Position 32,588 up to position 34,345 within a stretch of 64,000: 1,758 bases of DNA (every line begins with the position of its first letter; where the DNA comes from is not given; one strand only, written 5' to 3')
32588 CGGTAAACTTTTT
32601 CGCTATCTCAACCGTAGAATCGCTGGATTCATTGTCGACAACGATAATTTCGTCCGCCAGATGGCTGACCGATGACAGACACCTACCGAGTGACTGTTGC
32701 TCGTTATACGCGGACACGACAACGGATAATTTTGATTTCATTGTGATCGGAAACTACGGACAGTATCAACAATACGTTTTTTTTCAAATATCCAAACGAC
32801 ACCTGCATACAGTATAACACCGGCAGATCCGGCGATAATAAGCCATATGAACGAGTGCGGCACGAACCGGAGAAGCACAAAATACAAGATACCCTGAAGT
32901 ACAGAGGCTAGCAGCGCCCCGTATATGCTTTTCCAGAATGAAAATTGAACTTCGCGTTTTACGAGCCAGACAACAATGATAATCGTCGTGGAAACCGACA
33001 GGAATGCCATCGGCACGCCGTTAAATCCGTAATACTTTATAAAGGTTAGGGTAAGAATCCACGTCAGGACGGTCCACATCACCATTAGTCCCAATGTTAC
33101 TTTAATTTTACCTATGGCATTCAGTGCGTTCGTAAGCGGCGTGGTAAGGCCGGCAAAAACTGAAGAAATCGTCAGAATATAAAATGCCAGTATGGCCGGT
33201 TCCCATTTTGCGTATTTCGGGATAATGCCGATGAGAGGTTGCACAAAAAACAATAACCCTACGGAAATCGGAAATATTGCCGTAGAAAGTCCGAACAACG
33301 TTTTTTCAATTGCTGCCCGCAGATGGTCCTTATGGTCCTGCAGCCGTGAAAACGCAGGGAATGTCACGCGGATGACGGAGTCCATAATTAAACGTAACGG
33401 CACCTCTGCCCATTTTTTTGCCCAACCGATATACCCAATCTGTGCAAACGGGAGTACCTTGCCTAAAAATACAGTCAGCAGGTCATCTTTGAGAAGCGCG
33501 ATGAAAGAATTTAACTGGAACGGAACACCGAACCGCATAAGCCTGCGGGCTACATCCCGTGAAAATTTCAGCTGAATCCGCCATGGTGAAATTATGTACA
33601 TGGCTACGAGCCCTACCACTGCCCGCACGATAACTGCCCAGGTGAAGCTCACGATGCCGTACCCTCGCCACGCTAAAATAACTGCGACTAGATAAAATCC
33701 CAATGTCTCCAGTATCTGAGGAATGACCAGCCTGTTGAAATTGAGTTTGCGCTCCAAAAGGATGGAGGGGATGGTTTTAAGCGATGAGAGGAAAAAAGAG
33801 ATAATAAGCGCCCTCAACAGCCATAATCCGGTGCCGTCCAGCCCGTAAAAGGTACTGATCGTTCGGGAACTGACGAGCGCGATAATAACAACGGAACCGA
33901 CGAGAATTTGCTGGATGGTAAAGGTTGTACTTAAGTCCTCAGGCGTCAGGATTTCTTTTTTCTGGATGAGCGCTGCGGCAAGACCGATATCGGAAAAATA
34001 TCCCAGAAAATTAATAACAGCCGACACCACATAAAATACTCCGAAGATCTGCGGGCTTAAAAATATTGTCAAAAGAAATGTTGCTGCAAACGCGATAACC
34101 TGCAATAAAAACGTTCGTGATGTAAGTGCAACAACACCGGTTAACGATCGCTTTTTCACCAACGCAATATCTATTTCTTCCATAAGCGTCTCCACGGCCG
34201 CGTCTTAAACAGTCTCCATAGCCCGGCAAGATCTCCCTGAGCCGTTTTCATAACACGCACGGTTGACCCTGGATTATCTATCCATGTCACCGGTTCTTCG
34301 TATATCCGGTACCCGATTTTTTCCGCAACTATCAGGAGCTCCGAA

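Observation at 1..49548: A 49-kb glycosylation island with about 21 GT-C membrane glycosyltransferases and a complete lipid-carrier sugar supply chain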

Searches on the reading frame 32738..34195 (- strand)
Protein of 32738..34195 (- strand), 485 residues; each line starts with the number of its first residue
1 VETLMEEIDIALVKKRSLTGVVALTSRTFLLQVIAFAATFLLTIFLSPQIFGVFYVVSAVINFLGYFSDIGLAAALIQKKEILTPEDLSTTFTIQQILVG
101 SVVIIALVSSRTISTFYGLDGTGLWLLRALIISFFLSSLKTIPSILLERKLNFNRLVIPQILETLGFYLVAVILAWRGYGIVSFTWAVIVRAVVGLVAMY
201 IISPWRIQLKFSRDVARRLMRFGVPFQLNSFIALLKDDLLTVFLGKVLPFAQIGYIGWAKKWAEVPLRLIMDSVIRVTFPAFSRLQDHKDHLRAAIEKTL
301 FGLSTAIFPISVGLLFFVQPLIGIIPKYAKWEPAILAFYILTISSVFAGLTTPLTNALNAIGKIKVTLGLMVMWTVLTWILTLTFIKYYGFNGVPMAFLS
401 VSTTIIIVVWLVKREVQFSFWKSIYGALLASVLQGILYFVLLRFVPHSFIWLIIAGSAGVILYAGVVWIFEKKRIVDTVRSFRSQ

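Call 6: search_protein_families(library=pfam, proteins=[window:32738-34195:-], max_evalue=0.01)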
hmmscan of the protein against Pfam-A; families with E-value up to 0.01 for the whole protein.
window:32738-34195:- (485 aa): 2 families
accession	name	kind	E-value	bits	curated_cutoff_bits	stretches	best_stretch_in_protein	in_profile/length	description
PF13440.11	Polysacc_synt_3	-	9e-53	179.8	23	1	42-325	2-283/293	Polysaccharide biosynthesis protein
PF01943.22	Polysacc_synt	-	3.7e-20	72.9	28.2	1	18-286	2-274/274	Polysaccharide biosynthesis protein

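Call 36: search_protein_families(library=ncbifam, proteins=[window:32738-34195:-], max_evalue=0.00001)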
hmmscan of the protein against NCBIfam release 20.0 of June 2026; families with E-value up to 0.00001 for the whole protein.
window:32738-34195:- (485 aa): 3 families
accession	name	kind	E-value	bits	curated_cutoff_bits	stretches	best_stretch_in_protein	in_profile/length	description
NF007773.0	PRK10459.1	equivalog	1.1e-36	126.9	273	1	14-480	4-476/492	MOP flippase family protein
NF058658.1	Oglyco_Wzx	exception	5.3e-31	108.2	720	1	30-474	23-467/478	O-glycosylation flippase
NF047674.1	TeichurnBiosyTuaB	equivalog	2.3e-21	76.4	580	1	13-447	4-441/469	teichuronic acid biosynthesis protein TuaB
